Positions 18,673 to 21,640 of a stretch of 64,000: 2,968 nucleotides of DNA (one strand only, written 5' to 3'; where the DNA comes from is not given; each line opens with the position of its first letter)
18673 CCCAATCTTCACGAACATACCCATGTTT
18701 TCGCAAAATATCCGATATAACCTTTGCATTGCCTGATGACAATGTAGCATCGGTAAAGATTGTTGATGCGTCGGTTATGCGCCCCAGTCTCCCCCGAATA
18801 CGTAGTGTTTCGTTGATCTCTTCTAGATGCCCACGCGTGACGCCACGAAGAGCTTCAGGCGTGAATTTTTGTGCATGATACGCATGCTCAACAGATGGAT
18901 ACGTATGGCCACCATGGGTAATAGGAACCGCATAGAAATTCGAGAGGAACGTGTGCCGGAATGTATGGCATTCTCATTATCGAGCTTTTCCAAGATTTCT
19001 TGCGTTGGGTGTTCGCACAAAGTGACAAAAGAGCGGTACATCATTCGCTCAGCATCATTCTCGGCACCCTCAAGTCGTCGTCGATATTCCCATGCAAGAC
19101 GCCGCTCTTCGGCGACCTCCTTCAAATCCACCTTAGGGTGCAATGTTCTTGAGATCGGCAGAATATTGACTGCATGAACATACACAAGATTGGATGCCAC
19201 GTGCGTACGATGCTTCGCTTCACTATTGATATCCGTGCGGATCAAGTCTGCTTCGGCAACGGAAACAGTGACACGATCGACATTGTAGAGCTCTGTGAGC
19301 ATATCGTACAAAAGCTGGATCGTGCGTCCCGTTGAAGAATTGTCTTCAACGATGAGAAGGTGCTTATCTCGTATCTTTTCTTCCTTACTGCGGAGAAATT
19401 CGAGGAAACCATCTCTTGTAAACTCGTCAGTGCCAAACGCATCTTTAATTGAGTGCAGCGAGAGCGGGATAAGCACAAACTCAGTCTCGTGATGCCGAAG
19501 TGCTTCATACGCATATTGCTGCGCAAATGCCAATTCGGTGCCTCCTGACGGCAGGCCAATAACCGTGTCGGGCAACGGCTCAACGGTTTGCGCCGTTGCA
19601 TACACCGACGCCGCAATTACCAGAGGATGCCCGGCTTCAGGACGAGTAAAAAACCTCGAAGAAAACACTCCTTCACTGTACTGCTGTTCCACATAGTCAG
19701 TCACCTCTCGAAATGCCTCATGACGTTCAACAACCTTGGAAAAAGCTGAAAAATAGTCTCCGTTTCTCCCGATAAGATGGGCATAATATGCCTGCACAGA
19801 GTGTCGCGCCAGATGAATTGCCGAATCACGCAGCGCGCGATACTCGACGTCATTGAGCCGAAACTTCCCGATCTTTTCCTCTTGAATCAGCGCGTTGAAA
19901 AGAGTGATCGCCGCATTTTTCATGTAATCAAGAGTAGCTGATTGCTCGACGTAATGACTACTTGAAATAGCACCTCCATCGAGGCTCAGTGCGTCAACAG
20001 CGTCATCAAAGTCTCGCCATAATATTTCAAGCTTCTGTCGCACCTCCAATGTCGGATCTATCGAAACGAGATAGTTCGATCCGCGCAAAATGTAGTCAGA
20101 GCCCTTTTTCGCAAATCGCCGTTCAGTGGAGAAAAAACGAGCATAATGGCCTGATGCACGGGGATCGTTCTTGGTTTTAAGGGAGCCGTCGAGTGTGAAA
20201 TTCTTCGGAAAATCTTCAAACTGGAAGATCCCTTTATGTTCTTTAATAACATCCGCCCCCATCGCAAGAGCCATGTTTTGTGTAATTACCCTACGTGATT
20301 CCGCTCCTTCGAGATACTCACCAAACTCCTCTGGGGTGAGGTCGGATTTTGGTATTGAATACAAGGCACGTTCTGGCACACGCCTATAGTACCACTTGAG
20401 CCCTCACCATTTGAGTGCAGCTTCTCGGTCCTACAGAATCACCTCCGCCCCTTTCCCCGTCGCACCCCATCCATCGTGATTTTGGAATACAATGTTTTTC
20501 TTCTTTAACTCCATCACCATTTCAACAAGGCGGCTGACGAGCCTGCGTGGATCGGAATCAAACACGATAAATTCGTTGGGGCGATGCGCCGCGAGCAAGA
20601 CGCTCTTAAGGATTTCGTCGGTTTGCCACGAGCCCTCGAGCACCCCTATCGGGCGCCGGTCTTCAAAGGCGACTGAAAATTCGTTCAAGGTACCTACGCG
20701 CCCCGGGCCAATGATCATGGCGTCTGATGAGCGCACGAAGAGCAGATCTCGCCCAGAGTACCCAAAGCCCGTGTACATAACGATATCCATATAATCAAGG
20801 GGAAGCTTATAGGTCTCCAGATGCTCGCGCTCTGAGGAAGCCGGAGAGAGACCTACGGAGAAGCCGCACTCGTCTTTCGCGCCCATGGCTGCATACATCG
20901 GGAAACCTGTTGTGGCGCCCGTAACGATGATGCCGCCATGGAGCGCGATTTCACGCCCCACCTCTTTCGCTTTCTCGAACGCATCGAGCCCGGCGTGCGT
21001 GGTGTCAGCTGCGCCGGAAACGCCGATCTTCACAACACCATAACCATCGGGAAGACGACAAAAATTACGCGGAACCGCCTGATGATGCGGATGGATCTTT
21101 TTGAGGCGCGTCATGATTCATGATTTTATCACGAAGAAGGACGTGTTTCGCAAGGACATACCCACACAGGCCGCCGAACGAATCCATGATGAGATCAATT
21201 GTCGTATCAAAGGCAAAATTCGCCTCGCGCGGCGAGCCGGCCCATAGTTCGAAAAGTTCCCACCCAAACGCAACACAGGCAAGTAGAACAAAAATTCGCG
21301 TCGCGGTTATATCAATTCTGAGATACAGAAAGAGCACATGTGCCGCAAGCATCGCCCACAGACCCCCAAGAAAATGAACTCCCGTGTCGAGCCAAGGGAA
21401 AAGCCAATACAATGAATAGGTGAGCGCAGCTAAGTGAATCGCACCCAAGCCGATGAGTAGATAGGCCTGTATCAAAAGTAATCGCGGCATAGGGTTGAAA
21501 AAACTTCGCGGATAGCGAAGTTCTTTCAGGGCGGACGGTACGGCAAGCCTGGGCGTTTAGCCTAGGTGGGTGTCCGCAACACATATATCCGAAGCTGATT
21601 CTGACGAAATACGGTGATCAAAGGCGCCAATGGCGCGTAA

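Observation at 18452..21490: PRTase-like ORF running into a start-less NADAR domain, next to a LOG/TIGR00725-like gene and a VanZ-like membrane protein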

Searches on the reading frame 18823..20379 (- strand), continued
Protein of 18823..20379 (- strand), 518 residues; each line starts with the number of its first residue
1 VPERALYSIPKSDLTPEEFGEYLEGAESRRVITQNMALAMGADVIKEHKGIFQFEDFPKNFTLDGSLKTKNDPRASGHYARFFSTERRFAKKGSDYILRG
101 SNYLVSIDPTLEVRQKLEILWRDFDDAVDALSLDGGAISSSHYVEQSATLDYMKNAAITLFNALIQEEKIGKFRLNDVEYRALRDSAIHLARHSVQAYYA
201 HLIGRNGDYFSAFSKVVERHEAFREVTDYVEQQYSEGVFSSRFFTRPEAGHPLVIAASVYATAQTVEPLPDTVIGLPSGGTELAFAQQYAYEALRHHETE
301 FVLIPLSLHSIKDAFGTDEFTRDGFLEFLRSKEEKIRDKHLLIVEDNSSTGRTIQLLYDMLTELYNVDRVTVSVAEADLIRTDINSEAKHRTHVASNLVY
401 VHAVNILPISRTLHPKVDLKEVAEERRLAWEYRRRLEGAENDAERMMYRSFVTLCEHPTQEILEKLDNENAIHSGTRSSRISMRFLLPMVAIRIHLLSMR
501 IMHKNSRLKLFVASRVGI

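Call 93: find_encoding_contigs(protein=P0014, flank=5000, max_places=1)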
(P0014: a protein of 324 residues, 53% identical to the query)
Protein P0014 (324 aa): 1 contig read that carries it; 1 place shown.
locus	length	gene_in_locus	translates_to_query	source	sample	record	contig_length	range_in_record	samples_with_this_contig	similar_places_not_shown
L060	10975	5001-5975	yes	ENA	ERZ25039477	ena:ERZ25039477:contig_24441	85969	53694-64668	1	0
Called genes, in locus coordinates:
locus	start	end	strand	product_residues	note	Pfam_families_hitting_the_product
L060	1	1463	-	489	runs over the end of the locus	PF09594:GT87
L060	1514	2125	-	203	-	-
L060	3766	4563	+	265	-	PF00589:Phage_integrase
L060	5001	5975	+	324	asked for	-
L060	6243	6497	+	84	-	-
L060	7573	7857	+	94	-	-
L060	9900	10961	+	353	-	-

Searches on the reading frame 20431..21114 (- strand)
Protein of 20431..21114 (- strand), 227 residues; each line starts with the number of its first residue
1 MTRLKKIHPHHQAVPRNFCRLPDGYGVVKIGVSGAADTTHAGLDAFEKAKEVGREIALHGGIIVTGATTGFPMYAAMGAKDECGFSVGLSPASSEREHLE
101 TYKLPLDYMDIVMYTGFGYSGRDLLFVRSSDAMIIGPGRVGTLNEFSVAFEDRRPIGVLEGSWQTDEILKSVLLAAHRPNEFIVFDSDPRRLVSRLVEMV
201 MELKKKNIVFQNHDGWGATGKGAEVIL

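Call 5: search_protein_families(library=pfam, proteins=[window:20431-21114:-], max_evalue=0.1)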
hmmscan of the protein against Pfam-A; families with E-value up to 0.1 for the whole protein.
window:20431-21114:- (227 aa): 2 families
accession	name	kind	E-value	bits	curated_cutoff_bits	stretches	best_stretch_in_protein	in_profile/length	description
PF18306.6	LDcluster4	-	2e-31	109.1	26.3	1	28-171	2-133/151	SLOG cluster4 family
PF03641.19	Lysine_decarbox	-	0.012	16.2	27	1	121-147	44-70/131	Possible lysine decarboxylase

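Call 6: search_protein_families(library=ncbifam, proteins=[window:20431-21114:-], max_evalue=0.1)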
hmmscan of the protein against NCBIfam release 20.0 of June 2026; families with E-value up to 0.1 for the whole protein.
window:20431-21114:- (227 aa): 3 families
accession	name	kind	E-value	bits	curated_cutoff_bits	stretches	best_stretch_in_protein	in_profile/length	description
TIGR00725.1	TIGR00725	hypoth_equivalog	1e-15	57.6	106.9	1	28-193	2-155/159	TIGR00725 family protein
TIGR00730.1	TIGR00730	subfamily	1.6e-06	28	96.35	1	34-146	7-113/178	TIGR00730 family Rossman fold protein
NF058542.1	CtkRMPhLog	equivalog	3.8e-05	23.7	300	1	30-150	4-117/177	cytokinin riboside 5'-monophosphate phosphoribohydrolase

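Call 55: find_homologous_proteins(query=window:20431-21114:-, max_evalue=1e-10)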
Query window:20431-21114:- (227 aa): 6643 proteins with E <= 1e-10 among 7233 candidates; the best 120 are listed.
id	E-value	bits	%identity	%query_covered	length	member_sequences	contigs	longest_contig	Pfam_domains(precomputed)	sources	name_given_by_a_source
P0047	8.5e-148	508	99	100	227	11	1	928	PF18306.7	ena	-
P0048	3.3e-129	447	84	100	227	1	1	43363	PF18306.7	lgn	-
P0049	7.6e-125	433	79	100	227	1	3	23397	PF18306.7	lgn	-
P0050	1.7e-124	431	78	100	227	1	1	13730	PF18306.7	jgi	jgi:hypothetical protein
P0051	3.2e-124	431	78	100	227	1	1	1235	PF18306.7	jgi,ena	-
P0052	1.0e-122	426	78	100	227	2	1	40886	PF18306.7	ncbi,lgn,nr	ncbi:MAG TPA: hypothetical protein VNM40_03375 [Candidatus Paceibacterota bacterium]|nr:hypothetical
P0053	1.2e-122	425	79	100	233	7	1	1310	PF18306.7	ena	-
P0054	1.5e-122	425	81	98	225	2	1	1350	PF18306.7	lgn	-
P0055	3.8e-122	424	78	100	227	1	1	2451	PF18306.7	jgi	-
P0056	5.5e-122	423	80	99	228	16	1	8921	PF18306.7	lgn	-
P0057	7.4e-122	423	80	100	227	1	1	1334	PF18306.7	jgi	jgi:hypothetical protein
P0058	1.3e-121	422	79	98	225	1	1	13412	PF18306.7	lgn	-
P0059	2.1e-121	421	78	99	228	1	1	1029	PF18306.7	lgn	-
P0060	4.3e-121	420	79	100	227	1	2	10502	PF18306.7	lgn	-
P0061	5.2e-121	420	80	100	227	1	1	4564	PF18306.7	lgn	-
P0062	6.4e-121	420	79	100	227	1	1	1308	PF18306.7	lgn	-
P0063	7.8e-121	420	81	98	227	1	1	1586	PF18306.7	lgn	-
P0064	7.9e-121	420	81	98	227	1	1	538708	PF18306.7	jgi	-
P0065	7.9e-121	420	79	100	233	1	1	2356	PF18306.7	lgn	-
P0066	1.2e-120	419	79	99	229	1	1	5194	PF18306.7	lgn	-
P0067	2.1e-120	418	79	99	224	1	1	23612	PF18306.7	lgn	-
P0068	4.7e-120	417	78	100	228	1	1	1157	PF18306.7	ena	-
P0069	4.8e-120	417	79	98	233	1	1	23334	PF18306.7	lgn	-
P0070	1.3e-119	416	78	100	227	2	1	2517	PF18306.7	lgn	-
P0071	1.3e-119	416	79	99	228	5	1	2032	PF18306.7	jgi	-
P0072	1.6e-119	415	79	100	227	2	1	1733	PF18306.7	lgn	-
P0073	1.7e-119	415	78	100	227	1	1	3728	PF18306.7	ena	-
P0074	3.8e-119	414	77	100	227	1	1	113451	PF18306.7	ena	-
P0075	4.2e-119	414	78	100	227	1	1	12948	PF18306.7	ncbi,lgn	-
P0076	6.2e-119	413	78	100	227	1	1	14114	PF18306.7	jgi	jgi:uncharacterized protein (TIGR00725 family)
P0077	1.7e-118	412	77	100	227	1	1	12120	PF18306.7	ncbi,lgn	-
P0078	4.8e-118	410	77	100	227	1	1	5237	PF18306.7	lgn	-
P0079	6.8e-118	410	78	98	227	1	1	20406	PF18306.7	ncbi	-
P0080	1.1e-117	409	77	100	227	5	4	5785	PF18306.7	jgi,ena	-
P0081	1.1e-117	409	77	100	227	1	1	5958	PF18306.7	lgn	-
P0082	2.0e-117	408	79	99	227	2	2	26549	PF18306.7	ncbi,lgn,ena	-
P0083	2.0e-117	408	77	98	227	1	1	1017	PF18306.7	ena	-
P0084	2.2e-117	408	76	99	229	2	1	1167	PF18306.7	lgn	-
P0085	2.2e-117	408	78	99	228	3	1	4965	PF18306.7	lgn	-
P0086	2.9e-117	408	77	98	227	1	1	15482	PF18306.7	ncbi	-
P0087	2.9e-117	408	76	100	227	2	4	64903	PF18306.7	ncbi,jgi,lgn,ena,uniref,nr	ncbi:hypothetical protein A2765_06055 [Candidatus Kaiserbacteria bacterium RIFCSPHIGHO2_01_FULL_56_2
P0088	2.9e-117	408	78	98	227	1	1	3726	PF18306.7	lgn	-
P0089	3.3e-117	408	76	100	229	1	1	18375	PF18306.7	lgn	-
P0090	5.4e-117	407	77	98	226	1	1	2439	PF18306.7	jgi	jgi:uncharacterized protein (TIGR00725 family)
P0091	5.7e-117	407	80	97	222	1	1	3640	PF18306.7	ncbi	-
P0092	7.3e-117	407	78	99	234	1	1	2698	PF18306.7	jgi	jgi:uncharacterized protein (TIGR00725 family)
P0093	7.6e-117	406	76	100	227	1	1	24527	PF18306.7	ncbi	-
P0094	1.0e-116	406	75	100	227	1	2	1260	PF18306.7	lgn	-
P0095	1.1e-116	406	76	100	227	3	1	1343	PF18306.7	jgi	jgi:uncharacterized protein (TIGR00725 family)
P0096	1.1e-116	406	75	100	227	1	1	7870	PF18306.7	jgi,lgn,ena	-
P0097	1.2e-116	406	78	98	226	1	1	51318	PF18306.7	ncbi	-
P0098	1.4e-116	406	76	100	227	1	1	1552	PF18306.7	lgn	-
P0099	1.5e-116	406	75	99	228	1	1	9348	PF18306.7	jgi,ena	-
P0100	1.8e-116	405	76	100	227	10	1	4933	PF18306.7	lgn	-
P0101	1.8e-116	405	76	100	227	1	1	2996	PF18306.7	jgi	jgi:uncharacterized protein (TIGR00725 family)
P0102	1.8e-116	405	76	100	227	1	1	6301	PF18306.7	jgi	jgi:uncharacterized protein (TIGR00725 family)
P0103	1.9e-116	405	75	100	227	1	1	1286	PF18306.7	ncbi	-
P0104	2.2e-116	405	75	100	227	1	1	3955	PF18306.7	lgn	-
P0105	3.7e-116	404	75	100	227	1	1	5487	PF18306.7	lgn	-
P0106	3.8e-116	404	77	100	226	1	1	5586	PF18306.7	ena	-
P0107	4.1e-116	404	74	100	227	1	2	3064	PF18306.7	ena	-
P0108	4.7e-116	404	76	100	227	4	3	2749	PF18306.7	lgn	-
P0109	4.7e-116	404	74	100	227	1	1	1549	PF18306.7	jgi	jgi:uncharacterized protein (TIGR00725 family)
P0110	4.8e-116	404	75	97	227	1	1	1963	PF18306.7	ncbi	-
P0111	8.2e-116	403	76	98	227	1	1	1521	PF18306.7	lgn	-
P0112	1.0e-115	403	75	98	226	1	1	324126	PF18306.7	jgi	jgi:uncharacterized protein (TIGR00725 family)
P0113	1.2e-115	403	75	100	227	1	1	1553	PF18306.7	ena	-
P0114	1.5e-115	402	75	100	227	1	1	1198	PF18306.7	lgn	-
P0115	1.9e-115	402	77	97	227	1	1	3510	PF18306.7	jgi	jgi:uncharacterized protein (TIGR00725 family)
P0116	2.4e-115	402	75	100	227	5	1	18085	PF18306.7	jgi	jgi:uncharacterized protein (TIGR00725 family)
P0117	2.9e-115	401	77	97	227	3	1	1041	PF18306.7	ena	-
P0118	3.1e-115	401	75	97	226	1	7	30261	PF18306.7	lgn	-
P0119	3.2e-115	401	76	100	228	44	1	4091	PF18306.7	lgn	-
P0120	4.7e-115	401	77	100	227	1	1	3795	PF18306.7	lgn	-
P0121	5.5e-115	400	76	97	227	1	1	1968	PF18306.7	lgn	-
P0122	7.1e-115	400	74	100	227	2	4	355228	PF18306.7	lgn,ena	-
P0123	7.2e-115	400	77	98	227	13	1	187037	PF18306.7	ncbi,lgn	-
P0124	7.4e-115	400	74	98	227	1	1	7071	PF18306.7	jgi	jgi:uncharacterized protein (TIGR00725 family)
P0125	1.1e-114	399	75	100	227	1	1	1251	PF18306.7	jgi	jgi:uncharacterized protein (TIGR00725 family)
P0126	1.3e-114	399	76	97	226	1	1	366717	PF18306.7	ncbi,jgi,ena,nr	ncbi:MAG TPA: hypothetical protein VMH91_01605 [Candidatus Paceibacterota bacterium]|nr:hypothetical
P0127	1.5e-114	399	77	97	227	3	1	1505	PF18306.7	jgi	jgi:uncharacterized protein (TIGR00725 family)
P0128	1.6e-114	399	74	100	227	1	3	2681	PF18306.7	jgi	jgi:uncharacterized protein (TIGR00725 family)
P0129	1.8e-114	399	73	98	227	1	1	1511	PF18306.7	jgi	jgi:uncharacterized protein (TIGR00725 family)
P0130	1.9e-114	399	76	97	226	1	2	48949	PF18306.7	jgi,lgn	-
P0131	2.3e-114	398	75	98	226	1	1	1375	PF18306.7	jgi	jgi:uncharacterized protein (TIGR00725 family)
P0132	2.5e-114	398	77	97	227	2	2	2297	PF18306.7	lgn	-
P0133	2.8e-114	398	76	98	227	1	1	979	PF18306.7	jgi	jgi:uncharacterized protein (TIGR00725 family)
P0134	2.9e-114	398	77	97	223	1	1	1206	PF18306.7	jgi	jgi:uncharacterized protein (TIGR00725 family)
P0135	3.0e-114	398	74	100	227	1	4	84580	PF18306.7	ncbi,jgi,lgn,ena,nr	ncbi:MAG: hypothetical protein A2854_03985 [Parcubacteria group bacterium RIFCSPHIGHO2_01_FULL_56_18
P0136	3.3e-114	398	77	97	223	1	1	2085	PF18306.7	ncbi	-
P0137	3.5e-114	398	77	97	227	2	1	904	PF18306.7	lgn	-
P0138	3.5e-114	398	72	100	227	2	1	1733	PF18306.7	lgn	-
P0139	3.6e-114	398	76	97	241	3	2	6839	PF18306.7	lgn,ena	-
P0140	3.6e-114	398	76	99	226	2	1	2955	PF18306.7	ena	-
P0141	4.4e-114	397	76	97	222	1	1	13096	PF18306.7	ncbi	-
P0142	5.2e-114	397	76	98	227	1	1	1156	PF18306.7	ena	-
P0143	7.7e-114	397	75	97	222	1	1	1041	PF18306.7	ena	-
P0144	8.0e-114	397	76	98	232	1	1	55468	PF18306.7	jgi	jgi:uncharacterized protein (TIGR00725 family)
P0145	8.3e-114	397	76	97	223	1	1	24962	PF18306.7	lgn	-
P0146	8.9e-114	396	75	100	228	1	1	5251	PF18306.7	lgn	-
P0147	1.0e-113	396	75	97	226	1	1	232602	PF18306.7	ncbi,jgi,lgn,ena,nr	ncbi:MAG TPA: hypothetical protein VMU25_04090 [Candidatus Paceibacterota bacterium]|nr:hypothetical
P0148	1.1e-113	396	77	97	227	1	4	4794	PF18306.7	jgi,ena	-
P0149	1.1e-113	396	75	98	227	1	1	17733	PF18306.7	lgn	-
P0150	1.4e-113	396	74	98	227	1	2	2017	PF18306.7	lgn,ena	-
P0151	1.4e-113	396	74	98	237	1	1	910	PF18306.7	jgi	jgi:uncharacterized protein (TIGR00725 family)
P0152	1.5e-113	396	74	100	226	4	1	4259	PF18306.7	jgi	jgi:uncharacterized protein (TIGR00725 family)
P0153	1.6e-113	396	71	100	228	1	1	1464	PF18306.7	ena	-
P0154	1.7e-113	396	76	97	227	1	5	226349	PF18306.7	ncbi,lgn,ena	-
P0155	1.8e-113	395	75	99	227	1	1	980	PF18306.7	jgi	jgi:uncharacterized protein (TIGR00725 family)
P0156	1.9e-113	395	75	98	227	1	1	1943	PF18306.7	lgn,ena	-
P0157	1.9e-113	395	76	97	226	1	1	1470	PF18306.7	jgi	jgi:uncharacterized protein (TIGR00725 family)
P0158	2.2e-113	395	73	100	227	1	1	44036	PF18306.7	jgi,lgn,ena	-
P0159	2.4e-113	395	75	98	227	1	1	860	PF18306.7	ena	-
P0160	2.6e-113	395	74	97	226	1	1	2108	PF18306.7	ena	-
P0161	2.7e-113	395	75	98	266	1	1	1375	PF18306.7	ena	-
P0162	3.0e-113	395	73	100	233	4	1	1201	PF18306.7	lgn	-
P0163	3.2e-113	395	75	98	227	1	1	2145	PF18306.7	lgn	-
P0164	3.4e-113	395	76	97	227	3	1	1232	PF18306.7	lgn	-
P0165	3.9e-113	394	75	98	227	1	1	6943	PF18306.7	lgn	-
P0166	4.3e-113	394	73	97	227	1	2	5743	PF18306.7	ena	-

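Call 56: find_encoding_contigs(protein=P0048, flank=6000, max_places=1)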
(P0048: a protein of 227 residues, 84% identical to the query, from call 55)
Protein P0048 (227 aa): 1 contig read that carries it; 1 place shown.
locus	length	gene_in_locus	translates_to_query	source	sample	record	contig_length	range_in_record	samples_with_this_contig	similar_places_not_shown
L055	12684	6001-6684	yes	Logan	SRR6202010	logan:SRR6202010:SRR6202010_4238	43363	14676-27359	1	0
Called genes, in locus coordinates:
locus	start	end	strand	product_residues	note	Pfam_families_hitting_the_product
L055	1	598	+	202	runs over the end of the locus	PF00406:ADK, PF13207:AAA_17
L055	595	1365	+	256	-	PF00557:Peptidase_M24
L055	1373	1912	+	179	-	-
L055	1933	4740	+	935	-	PF10412:TrwB_AAD_bind (faint), PF26449:DUF8128, PF12696:TraG-D_C (weak)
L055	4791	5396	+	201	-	PF00334:NDK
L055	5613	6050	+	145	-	PF09997:DUF2238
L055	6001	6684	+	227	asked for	PF18306:LDcluster4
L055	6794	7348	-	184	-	-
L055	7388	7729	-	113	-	PF00453:Ribosomal_L20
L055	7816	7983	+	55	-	-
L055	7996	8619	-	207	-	PF05198:IF3_N, PF00707:IF3_C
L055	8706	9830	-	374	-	-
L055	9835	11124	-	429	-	-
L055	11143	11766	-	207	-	PF13302:Acetyltransf_3 (weak)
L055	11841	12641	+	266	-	-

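Call 57: find_encoding_contigs(protein=P0087, flank=6000, max_places=1)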
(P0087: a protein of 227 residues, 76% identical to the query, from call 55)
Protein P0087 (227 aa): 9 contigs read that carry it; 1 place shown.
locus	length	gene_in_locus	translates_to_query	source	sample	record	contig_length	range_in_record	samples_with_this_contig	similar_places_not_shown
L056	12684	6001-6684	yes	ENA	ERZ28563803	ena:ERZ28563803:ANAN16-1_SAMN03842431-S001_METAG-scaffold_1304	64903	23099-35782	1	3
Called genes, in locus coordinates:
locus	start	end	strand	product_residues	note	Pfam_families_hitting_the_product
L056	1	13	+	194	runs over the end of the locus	PF00625:Guanylate_kin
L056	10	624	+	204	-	PF00406:ADK, PF13207:AAA_17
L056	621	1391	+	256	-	PF00557:Peptidase_M24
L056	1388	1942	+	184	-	PF28549:NDPSase_N, PF00293:NUDIX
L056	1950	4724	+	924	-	PF26449:DUF8128, PF12696:TraG-D_C (weak)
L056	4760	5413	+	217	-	PF00334:NDK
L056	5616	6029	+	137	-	PF09997:DUF2238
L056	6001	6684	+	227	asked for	PF18306:LDcluster4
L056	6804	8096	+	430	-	-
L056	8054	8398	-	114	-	PF00453:Ribosomal_L20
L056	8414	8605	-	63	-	PF01632:Ribosomal_L35p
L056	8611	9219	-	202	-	PF05198:IF3_N, PF00707:IF3_C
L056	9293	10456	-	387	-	-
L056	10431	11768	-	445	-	-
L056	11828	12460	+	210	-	-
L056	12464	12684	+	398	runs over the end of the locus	-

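Call 59: search_protein_families(library=pfam, proteins=[L056:6804-8096:+, L055:6794-7348:-], max_evalue=0.1)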
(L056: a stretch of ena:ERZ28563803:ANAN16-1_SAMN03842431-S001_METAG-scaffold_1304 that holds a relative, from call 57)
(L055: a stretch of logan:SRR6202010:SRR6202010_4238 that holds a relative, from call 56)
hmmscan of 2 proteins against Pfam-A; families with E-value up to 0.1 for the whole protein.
L056:6804-8096:+ (430 aa): 3 families
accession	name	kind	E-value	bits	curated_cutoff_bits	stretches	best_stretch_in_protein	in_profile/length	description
PF02655.19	ATP-grasp_3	-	0.012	16.2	23.2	1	154-209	2-50/160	ATP-grasp domain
PF13549.11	ATP-grasp_5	-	0.069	12.9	27.6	0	160-196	16-52/221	ATP-grasp domain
PF14397.11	ATPgrasp_ST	-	0.099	12.3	31.4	0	146-201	12-71/278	Sugar-transfer associated ATP-grasp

L055:6794-7348:- (184 aa): 6 families
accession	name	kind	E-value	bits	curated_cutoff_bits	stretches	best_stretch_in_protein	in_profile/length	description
PF02390.23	Methyltransf_4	-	0.00012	22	24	1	58-97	3-42/173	Putative methyltransferase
PF13649.12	Methyltransf_25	-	0.0023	19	27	1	60-122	1-61/97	Methyltransferase domain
PF07021.18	MetW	-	0.0035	17.5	21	1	54-89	11-45/193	Methionine biosynthesis protein MetW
PF24675.1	NpmA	-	0.0077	16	60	1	57-87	24-54/214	16S rRNA (adenine(1408)-N(1))-methyltransferase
PF13847.12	Methyltransf_31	-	0.032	14.3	27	1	55-90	2-38/145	Methyltransferase domain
PF08123.19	DOT1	-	0.048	13.6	23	1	46-89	32-75/205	Histone methylation protein DOT1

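Call 80: search_protein_families(library=padloc, proteins=[window:20431-21114:-], max_evalue=0.01)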
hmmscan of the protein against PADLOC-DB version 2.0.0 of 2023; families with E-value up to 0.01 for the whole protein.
window:20431-21114:- (227 aa): 0 families

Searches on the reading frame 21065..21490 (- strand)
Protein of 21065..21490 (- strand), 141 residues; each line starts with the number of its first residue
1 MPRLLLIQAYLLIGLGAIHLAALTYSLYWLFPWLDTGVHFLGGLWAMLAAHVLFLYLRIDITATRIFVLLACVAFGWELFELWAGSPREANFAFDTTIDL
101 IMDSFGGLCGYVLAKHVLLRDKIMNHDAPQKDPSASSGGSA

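Call 5: search_protein_families(library=pfam, proteins=[window:21065-21490:-], max_evalue=0.1)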
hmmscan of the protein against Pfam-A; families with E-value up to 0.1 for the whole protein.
window:21065-21490:- (141 aa): 1 family
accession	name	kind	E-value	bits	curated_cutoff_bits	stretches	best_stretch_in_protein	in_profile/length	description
PF04892.17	VanZ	-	0.0094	17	30.1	1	51-115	67-123/126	VanZ like family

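Call 6: search_protein_families(library=ncbifam, proteins=[window:21065-21490:-], max_evalue=0.1)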
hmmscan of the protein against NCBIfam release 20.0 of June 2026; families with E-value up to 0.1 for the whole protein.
window:21065-21490:- (141 aa): 0 families
